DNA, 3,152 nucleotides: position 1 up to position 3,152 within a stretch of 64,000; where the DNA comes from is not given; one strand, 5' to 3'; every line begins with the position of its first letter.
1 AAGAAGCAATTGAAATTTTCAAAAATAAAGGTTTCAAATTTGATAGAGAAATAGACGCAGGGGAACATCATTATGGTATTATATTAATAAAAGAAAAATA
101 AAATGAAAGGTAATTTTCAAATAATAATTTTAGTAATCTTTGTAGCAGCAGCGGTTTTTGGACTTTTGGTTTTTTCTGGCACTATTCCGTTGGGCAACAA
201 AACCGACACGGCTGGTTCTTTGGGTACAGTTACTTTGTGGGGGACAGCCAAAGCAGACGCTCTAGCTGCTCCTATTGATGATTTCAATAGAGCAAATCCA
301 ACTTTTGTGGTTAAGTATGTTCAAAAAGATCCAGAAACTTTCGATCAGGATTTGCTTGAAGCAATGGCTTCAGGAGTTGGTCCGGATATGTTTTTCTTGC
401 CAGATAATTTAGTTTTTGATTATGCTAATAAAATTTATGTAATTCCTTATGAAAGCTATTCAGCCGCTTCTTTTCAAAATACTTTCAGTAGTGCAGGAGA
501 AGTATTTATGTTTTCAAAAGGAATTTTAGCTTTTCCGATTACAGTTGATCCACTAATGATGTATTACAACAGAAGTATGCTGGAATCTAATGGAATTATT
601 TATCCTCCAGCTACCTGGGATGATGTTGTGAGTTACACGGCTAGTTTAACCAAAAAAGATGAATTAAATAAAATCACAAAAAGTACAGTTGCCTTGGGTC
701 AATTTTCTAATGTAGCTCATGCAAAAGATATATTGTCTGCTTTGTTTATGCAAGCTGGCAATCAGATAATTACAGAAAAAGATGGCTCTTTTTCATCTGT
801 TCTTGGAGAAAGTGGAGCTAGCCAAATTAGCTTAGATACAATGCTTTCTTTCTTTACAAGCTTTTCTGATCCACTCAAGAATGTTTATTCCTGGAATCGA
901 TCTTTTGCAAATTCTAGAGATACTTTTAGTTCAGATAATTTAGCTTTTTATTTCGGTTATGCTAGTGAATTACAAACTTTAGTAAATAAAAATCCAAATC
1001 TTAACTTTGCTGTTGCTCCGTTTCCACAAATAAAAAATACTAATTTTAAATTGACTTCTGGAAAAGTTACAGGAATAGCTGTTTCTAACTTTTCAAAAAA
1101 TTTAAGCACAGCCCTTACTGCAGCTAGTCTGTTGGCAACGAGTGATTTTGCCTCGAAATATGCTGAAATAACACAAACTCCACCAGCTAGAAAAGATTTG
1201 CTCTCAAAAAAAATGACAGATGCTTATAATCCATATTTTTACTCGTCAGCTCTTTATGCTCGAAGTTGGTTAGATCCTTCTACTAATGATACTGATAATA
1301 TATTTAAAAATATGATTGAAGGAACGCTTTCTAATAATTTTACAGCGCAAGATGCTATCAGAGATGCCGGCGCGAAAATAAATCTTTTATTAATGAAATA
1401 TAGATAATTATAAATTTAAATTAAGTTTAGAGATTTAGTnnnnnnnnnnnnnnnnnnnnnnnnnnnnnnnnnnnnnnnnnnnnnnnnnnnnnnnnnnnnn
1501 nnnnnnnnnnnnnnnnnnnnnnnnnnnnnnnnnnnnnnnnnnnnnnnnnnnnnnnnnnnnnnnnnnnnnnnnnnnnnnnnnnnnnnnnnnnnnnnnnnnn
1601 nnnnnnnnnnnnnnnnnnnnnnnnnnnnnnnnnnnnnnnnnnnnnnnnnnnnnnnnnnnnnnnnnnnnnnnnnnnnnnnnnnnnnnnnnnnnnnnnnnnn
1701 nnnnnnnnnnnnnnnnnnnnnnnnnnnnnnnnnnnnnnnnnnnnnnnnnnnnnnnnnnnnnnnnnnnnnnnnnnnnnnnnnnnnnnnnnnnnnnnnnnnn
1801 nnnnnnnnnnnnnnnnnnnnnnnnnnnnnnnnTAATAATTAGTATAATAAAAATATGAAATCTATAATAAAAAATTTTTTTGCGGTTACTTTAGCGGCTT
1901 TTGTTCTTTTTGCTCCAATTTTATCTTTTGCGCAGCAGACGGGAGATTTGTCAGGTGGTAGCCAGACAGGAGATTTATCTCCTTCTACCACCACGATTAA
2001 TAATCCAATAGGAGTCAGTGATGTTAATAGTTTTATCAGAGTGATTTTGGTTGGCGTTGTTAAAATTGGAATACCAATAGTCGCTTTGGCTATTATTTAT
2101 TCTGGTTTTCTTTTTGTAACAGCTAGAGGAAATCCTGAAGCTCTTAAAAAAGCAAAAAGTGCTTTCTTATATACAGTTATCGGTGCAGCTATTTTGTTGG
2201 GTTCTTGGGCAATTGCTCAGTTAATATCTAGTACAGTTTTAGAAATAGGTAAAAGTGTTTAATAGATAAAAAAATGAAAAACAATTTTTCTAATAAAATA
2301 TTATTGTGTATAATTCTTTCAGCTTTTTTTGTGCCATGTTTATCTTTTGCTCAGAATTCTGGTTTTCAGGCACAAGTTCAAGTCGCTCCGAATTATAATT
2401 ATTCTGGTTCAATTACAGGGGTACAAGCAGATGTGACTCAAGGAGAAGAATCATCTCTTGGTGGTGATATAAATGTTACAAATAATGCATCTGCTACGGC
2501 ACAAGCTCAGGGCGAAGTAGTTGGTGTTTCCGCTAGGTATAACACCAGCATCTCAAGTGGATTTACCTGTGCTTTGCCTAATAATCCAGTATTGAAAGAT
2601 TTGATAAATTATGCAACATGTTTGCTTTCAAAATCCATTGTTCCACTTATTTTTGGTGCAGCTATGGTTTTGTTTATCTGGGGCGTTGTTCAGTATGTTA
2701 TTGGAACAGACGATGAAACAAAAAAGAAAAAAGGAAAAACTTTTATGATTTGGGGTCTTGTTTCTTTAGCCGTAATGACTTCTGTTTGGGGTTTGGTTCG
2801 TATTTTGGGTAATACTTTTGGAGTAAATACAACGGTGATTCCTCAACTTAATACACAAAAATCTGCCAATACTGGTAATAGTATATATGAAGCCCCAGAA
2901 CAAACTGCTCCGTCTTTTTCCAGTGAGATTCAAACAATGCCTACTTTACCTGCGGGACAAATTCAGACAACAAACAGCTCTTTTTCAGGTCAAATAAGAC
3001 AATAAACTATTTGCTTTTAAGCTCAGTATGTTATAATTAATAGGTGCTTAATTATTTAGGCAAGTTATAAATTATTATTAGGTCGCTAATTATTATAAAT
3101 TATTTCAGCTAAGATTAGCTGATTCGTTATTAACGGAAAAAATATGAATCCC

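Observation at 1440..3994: Tandem array of five VirB2/TrbC-type pilin-like paralogs with no secretion-system ATPase nearby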

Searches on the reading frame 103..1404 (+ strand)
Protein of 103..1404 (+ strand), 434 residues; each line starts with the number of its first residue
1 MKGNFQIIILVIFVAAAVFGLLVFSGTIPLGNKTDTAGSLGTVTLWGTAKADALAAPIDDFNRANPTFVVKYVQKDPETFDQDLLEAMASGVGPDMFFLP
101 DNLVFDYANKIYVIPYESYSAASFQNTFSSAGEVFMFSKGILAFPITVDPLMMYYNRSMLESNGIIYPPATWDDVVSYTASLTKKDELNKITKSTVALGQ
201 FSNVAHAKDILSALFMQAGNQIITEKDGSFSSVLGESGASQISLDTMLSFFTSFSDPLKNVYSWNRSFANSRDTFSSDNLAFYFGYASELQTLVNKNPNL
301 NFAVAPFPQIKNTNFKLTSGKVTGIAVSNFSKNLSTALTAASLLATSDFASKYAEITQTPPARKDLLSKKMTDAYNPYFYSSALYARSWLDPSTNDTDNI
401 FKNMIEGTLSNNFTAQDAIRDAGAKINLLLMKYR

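Call 7: search_protein_families(library=pfam, proteins=[window:103-1404:+], max_evalue=0.001)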
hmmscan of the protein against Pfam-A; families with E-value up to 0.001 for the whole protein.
window:103-1404:+ (434 aa): 1 family
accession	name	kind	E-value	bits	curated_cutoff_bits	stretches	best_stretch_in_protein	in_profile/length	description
PF01547.30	SBP_bac_1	-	2.6e-18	67.5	26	1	51-336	5-292/307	Bacterial extracellular solute-binding protein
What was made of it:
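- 103..1407 (+): SBP_bac_1 solute-binding-protein homolog with an N-terminal membrane anchor. It is the conserved upstream neighbour of the array, 32 nt before P1, and may be co-transcribed. No ABC permease or ATPase is in the window. Pfam PF01547, E 2.6e-18 (call 7).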

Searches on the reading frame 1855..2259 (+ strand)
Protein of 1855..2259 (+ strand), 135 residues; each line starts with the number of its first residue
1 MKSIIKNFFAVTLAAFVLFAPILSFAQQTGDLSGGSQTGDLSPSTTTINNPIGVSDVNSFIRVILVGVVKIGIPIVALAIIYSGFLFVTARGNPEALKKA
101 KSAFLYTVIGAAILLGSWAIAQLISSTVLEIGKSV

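Call 3: search_protein_families(library=pfam, proteins=[window:1855-2259:+], max_evalue=10)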
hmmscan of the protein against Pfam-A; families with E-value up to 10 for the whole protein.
window:1855-2259:+ (135 aa): 2 families
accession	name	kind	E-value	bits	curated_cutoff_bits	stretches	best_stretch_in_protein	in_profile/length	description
PF18895.5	T4SS_pilin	-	1.2e-06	28.9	26.6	1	57-124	5-71/71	Type IV secretion system pilin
PF04956.18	TrbC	-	1.9e-05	25.2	27.9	1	4-124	8-98/98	TrbC/VIRB2 pilin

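Call 4: search_protein_families(library=ncbifam, proteins=[window:1855-2259:+], max_evalue=10)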
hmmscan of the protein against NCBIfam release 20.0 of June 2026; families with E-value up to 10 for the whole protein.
window:1855-2259:+ (135 aa): 1 family
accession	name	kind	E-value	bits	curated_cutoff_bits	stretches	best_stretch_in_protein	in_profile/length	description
NF045849.1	ICE_MMCAP2_0565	equivalog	4e-05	23.2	40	1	55-127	7-79/80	Mbov_0395 family pilin-like conjugal transfer protein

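Call 59: search_protein_families(library=phrogs, proteins=[window:1855-2259:+], max_evalue=0.01)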
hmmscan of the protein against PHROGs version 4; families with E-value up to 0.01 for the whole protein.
window:1855-2259:+ (135 aa): 0 families

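Call 60: list_cluster_members(proteins=[L018:10007-10390:+, L018:10420-10812:+, L018:10805-11608:+, L018:11689-12087:+, L018:12097-12411:+, window:1440-1832:+, window:1855-2259:+, window:2274-3002:+, window:3650-3991:+])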
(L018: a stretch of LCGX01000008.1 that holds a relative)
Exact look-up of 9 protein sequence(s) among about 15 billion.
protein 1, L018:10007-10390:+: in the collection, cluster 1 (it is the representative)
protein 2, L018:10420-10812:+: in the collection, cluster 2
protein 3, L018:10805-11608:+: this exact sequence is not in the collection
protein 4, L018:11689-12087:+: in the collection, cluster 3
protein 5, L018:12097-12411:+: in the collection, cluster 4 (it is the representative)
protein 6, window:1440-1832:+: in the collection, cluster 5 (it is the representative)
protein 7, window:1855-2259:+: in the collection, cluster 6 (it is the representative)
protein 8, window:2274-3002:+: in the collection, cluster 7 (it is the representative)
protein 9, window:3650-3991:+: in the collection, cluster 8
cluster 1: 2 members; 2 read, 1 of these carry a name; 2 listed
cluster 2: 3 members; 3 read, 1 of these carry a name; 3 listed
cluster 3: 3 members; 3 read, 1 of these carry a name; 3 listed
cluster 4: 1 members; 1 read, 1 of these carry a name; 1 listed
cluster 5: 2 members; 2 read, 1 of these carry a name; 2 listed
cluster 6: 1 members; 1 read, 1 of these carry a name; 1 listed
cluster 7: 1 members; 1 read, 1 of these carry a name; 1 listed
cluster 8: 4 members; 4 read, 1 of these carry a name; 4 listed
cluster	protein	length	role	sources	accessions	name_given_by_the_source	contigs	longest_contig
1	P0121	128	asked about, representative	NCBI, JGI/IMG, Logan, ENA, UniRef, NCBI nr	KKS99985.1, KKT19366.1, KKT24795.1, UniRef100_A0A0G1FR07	MAG: hypothetical protein UW07_C0008G0017 [Candidatus Nomurabacteria bacterium ... | TrbC/VIRB2 family protein n=3 Tax=Candidatus Nomuraibacteriota TaxID=1752729 ... | MAG: hypothetical protein UV76_C0015G0002 [Candidatus Nomurabacteria bacterium ...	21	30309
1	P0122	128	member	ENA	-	-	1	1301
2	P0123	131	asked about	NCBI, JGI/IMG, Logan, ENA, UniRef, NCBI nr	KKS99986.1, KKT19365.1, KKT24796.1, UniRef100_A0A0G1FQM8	MAG: hypothetical protein UW07_C0008G0018 [Candidatus Nomurabacteria bacterium ... | TrbC/VIRB2 family protein n=3 Tax=Candidatus Nomuraibacteriota TaxID=1752729 ... | MAG: hypothetical protein UV76_C0015G0003 [Candidatus Nomurabacteria bacterium ...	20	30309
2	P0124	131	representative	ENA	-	-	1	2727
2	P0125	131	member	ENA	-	-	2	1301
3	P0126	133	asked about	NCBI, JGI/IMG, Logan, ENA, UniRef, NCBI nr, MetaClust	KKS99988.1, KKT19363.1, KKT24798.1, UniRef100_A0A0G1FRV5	MAG: hypothetical protein UW07_C0008G0020 [Candidatus Nomurabacteria bacterium ... | TrbC/VIRB2 family protein n=3 Tax=Candidatus Nomuraibacteriota TaxID=1752729 ... | MAG: hypothetical protein UV76_C0015G0005 [Candidatus Nomurabacteria bacterium ...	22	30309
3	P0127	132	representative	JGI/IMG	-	-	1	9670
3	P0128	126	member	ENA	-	-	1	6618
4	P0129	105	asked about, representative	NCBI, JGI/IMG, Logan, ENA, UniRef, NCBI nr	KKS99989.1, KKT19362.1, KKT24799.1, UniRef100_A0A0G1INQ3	MAG: hypothetical protein UW07_C0008G0021 [Candidatus Nomurabacteria bacterium ... | Uncharacterized protein n=3 Tax=Candidatus Nomuraibacteriota TaxID=1752729 ... | MAG: hypothetical protein UV76_C0015G0006 [Candidatus Nomurabacteria bacterium ...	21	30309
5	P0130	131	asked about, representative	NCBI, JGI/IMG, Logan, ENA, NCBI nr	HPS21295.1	MAG TPA: hypothetical protein PLO44_00585 [Candidatus Paceibacterota bacterium] | hypothetical protein [Candidatus Paceibacterota bacterium]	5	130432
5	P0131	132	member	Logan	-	-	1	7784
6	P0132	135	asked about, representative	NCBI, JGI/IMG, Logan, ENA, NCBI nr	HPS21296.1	MAG TPA: hypothetical protein PLO44_00590 [Candidatus Paceibacterota bacterium] | hypothetical protein [Candidatus Paceibacterota bacterium]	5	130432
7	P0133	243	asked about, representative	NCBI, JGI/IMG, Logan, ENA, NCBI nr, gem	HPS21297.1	MAG TPA: pilin [Candidatus Paceibacterota bacterium] | pilin [Candidatus Paceibacterota bacterium]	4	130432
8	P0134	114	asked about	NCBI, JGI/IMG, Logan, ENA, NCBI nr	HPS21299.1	MAG TPA: hypothetical protein PLO44_00605 [Candidatus Paceibacterota bacterium] | hypothetical protein [Candidatus Paceibacterota bacterium]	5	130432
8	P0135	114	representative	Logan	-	-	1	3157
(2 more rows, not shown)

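Call 61: search_dna_similar(query=window:1855-2259:+, collection=plasmids, mode=protein, max_evalue=1, max_rows=25)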
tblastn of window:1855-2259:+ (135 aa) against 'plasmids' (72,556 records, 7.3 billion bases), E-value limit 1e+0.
Records with a match: 1; places in all: 1; records where one place covers at least 80% of the query: 0.
Best place of each record, by identity: <60% 1.
By first word of the organism name: Pontibacillus 1.
By predicted mobility (MOB-suite, as given by PLSDB): non-mobilizable 1.
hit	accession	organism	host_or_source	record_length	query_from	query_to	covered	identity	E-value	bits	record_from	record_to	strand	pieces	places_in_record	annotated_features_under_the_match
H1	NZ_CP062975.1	Pontibacillus sp. ALD_SL1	mangrove mud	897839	60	123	47%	33.3%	3e-2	40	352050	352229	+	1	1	Mbov_0395 family pilin-like conjugal transfer protein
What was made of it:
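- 1855..2262 (+): P2: PF18895 pilin-like protein of 135 aa. It has a signal peptide ending SFA|QQ, no Cys, and is the paralog closest to canonical TrbC/VirB2. Its only plasmid hit is an Mbov_0395-family pilin-like conjugal transfer protein (call 61).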

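Call 63: get_annotated_region(hit=H1, flank=15000)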
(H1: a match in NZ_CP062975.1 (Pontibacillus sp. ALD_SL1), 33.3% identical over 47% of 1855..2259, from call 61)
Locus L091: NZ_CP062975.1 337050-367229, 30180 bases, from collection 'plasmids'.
description: Pontibacillus sp. ALD_SL1 plasmid unnamed, complete sequence
organism: Pontibacillus sp. ALD_SL1 (NCBI taxid 2777185)
taxonomy: Bacteria; Bacillota; Bacilli; Bacillales; Bacillaceae; Pontibacillus; Pontibacillus sp. ALD SL1
host: -; source: mangrove mud; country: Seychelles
typing (MOB-suite, as given by PLSDB): non-mobilizable
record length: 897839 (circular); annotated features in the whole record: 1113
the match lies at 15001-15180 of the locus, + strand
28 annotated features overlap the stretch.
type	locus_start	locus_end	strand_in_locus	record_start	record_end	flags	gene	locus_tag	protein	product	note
CDS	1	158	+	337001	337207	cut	-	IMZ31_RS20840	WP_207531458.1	hypothetical protein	-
CDS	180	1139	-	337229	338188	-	-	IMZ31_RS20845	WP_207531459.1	GGDEF domain-containing protein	-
CDS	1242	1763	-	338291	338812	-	-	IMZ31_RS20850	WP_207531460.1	hypothetical protein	-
CDS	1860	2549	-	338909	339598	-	-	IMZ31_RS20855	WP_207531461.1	JAB domain-containing protein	-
CDS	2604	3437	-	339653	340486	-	-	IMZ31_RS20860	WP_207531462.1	sigma factor-like helix-turn-helix DNA-binding protein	GO:0006352 - DNA-templated transcription initiation [Evidence IEA]; GO:0006355 - regulation of DNA-templated ...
CDS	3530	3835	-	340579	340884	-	-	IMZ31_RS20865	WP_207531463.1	hypothetical protein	-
CDS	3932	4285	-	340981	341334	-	-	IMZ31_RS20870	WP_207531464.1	hypothetical protein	-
CDS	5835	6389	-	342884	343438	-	-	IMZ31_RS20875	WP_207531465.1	hypothetical protein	-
CDS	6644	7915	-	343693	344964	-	-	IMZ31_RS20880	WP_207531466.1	hypothetical protein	-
CDS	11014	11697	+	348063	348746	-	-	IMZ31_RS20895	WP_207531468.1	chemotaxis protein CheW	GO:0006935 - chemotaxis [Evidence IEA]; GO:0007165 - signal transduction [Evidence IEA]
CDS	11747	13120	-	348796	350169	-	-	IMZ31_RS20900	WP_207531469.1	hypothetical protein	-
CDS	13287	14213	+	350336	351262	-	-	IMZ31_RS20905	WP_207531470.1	hypothetical protein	-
CDS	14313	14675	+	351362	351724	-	-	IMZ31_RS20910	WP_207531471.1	hypothetical protein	-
CDS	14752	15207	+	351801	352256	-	-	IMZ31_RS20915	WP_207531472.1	Mbov_0395 family pilin-like conjugal transfer protein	-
CDS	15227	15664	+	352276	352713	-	-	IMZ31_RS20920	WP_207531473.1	hypothetical protein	-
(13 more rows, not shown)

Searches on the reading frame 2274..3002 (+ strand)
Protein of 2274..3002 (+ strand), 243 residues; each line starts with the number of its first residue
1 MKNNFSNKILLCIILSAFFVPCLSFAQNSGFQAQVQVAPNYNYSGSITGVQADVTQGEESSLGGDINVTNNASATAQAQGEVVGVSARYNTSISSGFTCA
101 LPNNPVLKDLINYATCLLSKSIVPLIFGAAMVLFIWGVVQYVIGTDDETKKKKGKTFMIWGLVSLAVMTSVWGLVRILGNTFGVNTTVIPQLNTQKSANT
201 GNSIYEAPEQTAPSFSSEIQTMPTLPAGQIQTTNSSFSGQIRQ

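Call 3: search_protein_families(library=pfam, proteins=[window:2274-3002:+], max_evalue=10)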
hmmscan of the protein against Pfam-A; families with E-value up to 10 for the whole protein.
window:2274-3002:+ (243 aa): 6 families
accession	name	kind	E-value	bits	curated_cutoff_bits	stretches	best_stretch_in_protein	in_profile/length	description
PF18895.5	T4SS_pilin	-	7.9e-08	32.7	26.6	1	119-178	13-71/71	Type IV secretion system pilin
PF00499.25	Oxidored_q3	-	0.0098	16.1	33.2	1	127-203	46-120/146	NADH-ubiquinone/plastoquinone oxidoreductase chain 6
PF12725.13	DUF3810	-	0.18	11.6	28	1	105-178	7-78/311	Protein of unknown function (DUF3810)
PF22379.2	MCM10_OB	-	0.2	11.9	27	1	136-171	45-80/130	MCM10 OB-fold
PF10445.14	DUF2456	-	0.28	11.7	25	1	106-150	15-56/95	Protein of unknown function (DUF2456)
PF06570.16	DUF1129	-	0.81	9.7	29.1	0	189-224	35-71/207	Protein of unknown function (DUF1129)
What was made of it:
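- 2274..3005 (+): P3: PF18895 pilin-like protein of 243 aa. It has a roughly 90-aa low-complexity N-terminal extension and a roughly 60-aa Pro/Gln/Ser/Thr-rich C-terminal tail. Its core is 51% identical to P4. The length of this type varies between species. PF18895 32.7 bits (call 3).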

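Call 4: search_protein_families(library=ncbifam, proteins=[window:2274-3002:+], max_evalue=10)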
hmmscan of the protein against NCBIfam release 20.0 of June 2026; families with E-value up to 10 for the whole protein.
window:2274-3002:+ (243 aa): 4 families
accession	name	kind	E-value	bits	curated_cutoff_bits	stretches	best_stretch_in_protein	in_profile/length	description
NF045849.1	ICE_MMCAP2_0565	equivalog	0.00073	19.2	40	1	120-177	18-75/80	Mbov_0395 family pilin-like conjugal transfer protein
TIGR03943.1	TIGR03943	equivalog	0.011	15.1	88.8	1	117-186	8-85/221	TIGR03943 family putative permease subunit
TIGR03062.1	pip_yhgE_Cterm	subfamily_domain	0.021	14.4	102.2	1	116-181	62-124/208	YhgE/Pip family protein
NF033478.1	YadA_autotrans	exception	0.045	12.7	750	1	44-98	125-180/459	trimeric autotransporter adhesin YadA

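Call 59: search_protein_families(library=phrogs, proteins=[window:2274-3002:+], max_evalue=0.01)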
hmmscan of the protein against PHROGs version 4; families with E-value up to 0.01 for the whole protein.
window:2274-3002:+ (243 aa): 0 families
